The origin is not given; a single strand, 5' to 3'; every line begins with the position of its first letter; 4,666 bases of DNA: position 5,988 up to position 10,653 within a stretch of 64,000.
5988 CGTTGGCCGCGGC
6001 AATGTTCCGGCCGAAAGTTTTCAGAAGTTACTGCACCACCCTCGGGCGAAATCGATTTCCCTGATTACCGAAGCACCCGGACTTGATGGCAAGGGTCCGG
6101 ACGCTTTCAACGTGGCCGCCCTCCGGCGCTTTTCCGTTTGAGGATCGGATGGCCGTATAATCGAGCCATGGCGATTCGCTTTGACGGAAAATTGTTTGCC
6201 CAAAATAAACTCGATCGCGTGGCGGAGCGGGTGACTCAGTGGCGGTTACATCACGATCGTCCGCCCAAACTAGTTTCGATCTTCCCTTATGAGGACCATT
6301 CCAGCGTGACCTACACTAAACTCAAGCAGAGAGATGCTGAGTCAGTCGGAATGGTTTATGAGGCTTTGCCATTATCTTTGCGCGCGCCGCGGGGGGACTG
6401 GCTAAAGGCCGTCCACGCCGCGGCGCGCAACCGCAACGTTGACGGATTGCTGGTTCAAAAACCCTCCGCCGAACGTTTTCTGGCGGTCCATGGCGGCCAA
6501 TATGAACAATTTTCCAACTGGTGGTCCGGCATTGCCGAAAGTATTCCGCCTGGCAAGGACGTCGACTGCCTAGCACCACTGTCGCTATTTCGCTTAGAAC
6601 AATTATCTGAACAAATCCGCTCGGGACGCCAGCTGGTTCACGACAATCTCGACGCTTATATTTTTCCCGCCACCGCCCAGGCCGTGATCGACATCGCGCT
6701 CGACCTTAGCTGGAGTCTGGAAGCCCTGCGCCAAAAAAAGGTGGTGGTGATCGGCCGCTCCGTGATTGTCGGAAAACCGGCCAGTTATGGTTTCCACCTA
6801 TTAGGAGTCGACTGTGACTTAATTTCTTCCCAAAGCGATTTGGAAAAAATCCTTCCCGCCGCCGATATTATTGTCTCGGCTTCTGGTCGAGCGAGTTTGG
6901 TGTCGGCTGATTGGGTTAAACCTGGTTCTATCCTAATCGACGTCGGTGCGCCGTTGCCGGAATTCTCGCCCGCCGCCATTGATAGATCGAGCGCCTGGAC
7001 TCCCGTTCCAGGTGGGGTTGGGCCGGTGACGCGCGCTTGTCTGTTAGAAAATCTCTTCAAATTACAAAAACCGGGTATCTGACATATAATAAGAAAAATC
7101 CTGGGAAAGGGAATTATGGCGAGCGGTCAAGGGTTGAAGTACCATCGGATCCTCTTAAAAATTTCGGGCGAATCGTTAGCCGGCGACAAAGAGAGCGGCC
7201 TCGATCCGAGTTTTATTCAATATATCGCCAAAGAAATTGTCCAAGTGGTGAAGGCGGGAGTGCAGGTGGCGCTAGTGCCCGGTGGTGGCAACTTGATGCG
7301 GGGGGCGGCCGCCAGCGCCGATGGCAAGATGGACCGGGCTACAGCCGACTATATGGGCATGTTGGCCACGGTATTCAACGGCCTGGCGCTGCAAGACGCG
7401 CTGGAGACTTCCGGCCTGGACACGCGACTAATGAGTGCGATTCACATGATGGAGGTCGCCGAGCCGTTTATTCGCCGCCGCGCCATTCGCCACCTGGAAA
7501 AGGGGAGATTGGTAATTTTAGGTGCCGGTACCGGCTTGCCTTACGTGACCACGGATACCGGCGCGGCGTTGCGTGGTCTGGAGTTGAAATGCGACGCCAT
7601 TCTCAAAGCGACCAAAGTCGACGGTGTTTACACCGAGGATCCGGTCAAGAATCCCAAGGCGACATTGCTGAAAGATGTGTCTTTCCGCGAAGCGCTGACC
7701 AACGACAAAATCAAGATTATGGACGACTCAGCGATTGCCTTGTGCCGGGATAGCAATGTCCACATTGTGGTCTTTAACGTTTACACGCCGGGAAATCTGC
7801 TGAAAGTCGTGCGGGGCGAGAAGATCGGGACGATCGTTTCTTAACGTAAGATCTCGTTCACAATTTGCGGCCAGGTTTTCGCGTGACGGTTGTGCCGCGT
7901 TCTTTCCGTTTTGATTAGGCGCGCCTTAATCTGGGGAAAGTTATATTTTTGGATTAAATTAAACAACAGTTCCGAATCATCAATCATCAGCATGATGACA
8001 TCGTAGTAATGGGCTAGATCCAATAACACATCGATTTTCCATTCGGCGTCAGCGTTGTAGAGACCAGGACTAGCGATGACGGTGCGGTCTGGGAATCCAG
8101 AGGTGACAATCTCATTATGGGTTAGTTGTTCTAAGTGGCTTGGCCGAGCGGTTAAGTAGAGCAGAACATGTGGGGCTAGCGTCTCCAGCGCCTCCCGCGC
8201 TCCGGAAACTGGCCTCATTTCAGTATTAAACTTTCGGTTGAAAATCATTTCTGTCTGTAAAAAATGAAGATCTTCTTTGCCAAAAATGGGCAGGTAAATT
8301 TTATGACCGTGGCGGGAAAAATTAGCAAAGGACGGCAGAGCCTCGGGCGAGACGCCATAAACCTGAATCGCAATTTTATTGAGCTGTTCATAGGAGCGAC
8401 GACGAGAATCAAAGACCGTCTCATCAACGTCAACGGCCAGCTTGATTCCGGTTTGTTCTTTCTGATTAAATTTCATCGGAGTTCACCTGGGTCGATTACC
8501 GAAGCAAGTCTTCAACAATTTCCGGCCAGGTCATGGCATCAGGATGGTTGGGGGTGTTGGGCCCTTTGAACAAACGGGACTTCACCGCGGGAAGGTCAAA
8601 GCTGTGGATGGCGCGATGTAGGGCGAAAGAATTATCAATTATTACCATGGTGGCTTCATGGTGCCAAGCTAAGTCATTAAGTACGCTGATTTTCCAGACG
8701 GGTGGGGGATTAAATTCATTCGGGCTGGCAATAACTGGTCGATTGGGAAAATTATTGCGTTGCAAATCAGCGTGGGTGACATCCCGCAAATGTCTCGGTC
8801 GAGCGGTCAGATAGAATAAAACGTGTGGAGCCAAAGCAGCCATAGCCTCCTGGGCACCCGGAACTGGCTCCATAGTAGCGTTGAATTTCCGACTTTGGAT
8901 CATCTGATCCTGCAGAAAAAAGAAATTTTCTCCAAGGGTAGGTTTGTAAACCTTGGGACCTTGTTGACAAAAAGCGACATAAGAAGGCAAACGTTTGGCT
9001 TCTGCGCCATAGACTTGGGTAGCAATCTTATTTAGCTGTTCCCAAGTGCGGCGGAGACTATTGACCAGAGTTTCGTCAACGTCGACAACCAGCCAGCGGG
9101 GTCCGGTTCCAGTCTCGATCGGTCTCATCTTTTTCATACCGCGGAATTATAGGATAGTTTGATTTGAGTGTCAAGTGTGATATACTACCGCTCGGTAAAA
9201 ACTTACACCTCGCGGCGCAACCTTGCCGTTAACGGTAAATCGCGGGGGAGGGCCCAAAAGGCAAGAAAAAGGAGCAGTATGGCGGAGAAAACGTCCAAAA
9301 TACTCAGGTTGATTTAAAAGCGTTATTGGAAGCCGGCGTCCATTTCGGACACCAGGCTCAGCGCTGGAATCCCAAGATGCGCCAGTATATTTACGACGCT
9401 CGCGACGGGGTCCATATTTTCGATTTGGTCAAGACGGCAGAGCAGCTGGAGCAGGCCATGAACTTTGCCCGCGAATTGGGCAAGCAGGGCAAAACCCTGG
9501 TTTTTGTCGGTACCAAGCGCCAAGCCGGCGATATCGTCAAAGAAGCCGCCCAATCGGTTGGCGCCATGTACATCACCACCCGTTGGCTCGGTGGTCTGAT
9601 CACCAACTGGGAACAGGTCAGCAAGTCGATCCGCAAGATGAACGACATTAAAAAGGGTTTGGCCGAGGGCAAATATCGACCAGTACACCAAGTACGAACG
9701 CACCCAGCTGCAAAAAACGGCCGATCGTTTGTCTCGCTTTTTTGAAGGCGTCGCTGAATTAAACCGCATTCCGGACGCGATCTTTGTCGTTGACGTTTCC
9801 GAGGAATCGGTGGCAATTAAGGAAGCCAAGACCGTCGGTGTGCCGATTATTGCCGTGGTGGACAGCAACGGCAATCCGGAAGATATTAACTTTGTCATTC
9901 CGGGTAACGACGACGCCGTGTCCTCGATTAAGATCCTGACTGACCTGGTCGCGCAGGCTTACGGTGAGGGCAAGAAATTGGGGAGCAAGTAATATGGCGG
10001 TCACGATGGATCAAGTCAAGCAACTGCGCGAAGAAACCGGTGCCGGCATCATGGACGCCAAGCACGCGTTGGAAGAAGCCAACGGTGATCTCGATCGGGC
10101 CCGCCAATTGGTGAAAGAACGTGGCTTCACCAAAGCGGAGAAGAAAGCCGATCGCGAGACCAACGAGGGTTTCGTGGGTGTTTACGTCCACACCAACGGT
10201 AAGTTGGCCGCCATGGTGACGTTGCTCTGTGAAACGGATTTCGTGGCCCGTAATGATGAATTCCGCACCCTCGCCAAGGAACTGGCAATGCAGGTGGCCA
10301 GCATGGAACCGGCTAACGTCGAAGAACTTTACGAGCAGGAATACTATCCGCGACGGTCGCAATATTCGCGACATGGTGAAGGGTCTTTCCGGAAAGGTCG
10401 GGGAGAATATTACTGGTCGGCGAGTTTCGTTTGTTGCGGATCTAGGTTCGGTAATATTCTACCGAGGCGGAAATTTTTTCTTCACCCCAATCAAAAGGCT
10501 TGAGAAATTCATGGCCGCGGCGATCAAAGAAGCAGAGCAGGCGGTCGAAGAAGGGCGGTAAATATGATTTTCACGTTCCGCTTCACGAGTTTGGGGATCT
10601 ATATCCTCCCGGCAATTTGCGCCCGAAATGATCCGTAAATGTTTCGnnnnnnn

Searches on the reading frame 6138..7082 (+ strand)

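Call 69: search_protein_families(library=pfam, proteins=[window:6138-7082:+], max_evalue=0.001)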
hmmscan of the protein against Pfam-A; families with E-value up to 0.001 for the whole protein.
window:6138-7082:+ (314 aa): 2 families
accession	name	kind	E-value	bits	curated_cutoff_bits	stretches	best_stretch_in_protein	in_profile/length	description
PF02882.25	THF_DHG_CYH_C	-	1.6e-28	99.5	27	1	172-310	12-156/160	Tetrahydrofolate dehydrogenase/cyclohydrolase, NAD(P)-binding domain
PF00763.28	THF_DHG_CYH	-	1.4e-13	51.6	32.8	1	16-112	2-97/115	Tetrahydrofolate dehydrogenase/cyclohydrolase, catalytic domain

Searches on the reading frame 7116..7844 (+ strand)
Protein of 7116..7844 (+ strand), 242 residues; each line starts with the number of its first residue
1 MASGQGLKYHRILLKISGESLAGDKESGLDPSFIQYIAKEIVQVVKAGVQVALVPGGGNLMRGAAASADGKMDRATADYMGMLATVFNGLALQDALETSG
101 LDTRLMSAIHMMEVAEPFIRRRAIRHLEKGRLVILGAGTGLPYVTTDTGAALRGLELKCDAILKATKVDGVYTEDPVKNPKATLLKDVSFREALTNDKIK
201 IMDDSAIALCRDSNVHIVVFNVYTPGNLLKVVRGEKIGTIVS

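Call 69: search_protein_families(library=pfam, proteins=[window:7116-7844:+], max_evalue=0.001)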
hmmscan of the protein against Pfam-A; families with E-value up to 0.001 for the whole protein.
window:7116-7844:+ (242 aa): 1 family
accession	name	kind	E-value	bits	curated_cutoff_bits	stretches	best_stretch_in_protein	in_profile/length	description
PF00696.33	AA_kinase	-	1.3e-33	117.2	24.9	1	11-221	2-234/234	Amino acid kinase family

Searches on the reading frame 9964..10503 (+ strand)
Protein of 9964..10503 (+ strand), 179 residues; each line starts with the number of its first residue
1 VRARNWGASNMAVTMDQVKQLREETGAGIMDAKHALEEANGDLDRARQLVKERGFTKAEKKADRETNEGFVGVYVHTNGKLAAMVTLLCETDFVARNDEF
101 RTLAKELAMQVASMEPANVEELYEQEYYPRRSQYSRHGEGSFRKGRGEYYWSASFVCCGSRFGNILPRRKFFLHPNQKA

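Call 69: search_protein_families(library=pfam, proteins=[window:9964-10503:+], max_evalue=0.001)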
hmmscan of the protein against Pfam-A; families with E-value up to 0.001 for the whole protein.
window:9964-10503:+ (179 aa): 1 family
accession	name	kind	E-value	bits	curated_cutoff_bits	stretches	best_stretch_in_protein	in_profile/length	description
PF00889.24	EF_TS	-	1.4e-11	44.9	27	1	82-128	1-47/204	Elongation factor TS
